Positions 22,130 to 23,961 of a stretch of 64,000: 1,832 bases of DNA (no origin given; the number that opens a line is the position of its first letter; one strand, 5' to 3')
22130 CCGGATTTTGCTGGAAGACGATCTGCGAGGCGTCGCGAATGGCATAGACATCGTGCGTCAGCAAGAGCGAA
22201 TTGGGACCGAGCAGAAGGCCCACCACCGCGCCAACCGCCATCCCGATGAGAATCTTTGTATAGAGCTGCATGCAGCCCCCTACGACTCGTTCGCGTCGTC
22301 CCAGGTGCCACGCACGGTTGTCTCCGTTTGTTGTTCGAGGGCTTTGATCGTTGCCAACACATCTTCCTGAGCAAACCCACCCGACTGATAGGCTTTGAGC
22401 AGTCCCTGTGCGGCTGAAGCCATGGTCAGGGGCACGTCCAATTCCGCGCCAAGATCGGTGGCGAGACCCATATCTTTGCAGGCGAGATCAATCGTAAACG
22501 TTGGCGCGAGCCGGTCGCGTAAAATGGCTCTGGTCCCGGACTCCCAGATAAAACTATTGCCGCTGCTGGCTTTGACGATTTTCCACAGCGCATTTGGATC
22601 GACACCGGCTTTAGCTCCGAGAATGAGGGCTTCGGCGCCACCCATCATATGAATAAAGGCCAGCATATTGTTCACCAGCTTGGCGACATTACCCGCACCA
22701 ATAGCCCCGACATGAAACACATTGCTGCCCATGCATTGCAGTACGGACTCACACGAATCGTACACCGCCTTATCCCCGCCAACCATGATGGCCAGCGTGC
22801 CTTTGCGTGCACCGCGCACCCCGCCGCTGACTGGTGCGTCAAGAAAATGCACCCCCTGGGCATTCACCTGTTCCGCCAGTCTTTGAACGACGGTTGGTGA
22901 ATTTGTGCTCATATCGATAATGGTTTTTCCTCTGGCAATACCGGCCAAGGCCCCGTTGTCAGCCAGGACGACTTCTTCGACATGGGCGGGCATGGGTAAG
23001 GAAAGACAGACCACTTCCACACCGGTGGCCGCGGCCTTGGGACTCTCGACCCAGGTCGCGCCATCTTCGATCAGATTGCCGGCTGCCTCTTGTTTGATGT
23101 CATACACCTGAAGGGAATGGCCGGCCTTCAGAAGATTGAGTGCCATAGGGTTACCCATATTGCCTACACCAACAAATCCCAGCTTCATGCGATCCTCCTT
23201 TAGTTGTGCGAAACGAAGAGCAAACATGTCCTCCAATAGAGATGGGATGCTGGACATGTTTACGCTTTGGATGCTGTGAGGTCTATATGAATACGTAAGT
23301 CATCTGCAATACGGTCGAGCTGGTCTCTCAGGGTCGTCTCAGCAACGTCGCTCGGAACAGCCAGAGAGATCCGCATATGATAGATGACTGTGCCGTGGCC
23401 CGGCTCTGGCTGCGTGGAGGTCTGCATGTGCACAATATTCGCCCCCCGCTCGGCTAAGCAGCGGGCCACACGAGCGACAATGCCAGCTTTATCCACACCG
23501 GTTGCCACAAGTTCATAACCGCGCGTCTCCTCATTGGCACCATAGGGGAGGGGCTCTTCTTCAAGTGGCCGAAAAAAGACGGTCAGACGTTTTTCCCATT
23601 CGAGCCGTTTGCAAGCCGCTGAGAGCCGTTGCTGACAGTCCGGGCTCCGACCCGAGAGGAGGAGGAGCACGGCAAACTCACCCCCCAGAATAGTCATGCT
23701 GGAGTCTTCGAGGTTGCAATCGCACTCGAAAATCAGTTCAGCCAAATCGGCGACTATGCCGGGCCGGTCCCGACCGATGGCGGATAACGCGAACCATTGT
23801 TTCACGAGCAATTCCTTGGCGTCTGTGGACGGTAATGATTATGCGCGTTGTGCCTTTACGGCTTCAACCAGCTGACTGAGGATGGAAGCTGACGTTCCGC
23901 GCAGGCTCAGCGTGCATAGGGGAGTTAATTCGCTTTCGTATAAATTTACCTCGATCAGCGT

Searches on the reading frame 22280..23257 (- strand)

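Call 14: search_protein_families(library=pfam, proteins=[window:22280-23257:-])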
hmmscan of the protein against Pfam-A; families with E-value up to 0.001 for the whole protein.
window:22280-23257:- (325 aa): 4 families
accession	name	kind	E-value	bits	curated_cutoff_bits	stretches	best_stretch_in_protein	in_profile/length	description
PF03446.21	NAD_binding_2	-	3.7e-53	180.3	21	1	25-184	1-161/161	NAD binding domain of 6-phosphogluconate dehydrogenase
PF14833.11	NAD_binding_11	-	2e-31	109.2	30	1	187-306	1-121/122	NAD-binding of NADP-dependent 3-hydroxyisobutyrate dehydrogenase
PF03807.23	F420_oxidored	-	4e-07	31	21.6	1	25-117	1-92/94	NADP oxidoreductase coenzyme F420-dependent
PF02826.25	2-Hacid_dh_C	-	0.00018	21.4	25.1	0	22-132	35-142/178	D-isomer specific 2-hydroxyacid dehydrogenase, NAD binding domain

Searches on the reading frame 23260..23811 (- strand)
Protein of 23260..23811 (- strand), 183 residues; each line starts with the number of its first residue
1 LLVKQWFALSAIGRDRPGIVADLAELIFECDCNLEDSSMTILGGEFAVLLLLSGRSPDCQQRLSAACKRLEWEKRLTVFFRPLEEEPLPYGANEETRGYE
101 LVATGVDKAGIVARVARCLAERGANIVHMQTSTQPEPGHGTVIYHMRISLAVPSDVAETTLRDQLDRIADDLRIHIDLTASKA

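Call 14: search_protein_families(library=pfam, proteins=[window:23260-23811:-])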
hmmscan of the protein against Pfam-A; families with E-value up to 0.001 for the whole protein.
window:23260-23811:- (183 aa): 4 families
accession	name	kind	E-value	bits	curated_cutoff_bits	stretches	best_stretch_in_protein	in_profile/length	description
PF13740.12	ACT_6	-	4e-21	75.2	23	2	9-80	5-75/76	ACT domain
PF01842.31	ACT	-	6.7e-10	39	27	1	101-143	3-45/66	ACT domain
PF13291.12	ACT_4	-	1.6e-09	38.8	27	1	101-154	9-58/80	ACT domain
PF22629.2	ACT_AHAS_ss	-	0.00011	22.7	27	0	107-166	7-60/67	AHAS small subunit-like ACT domain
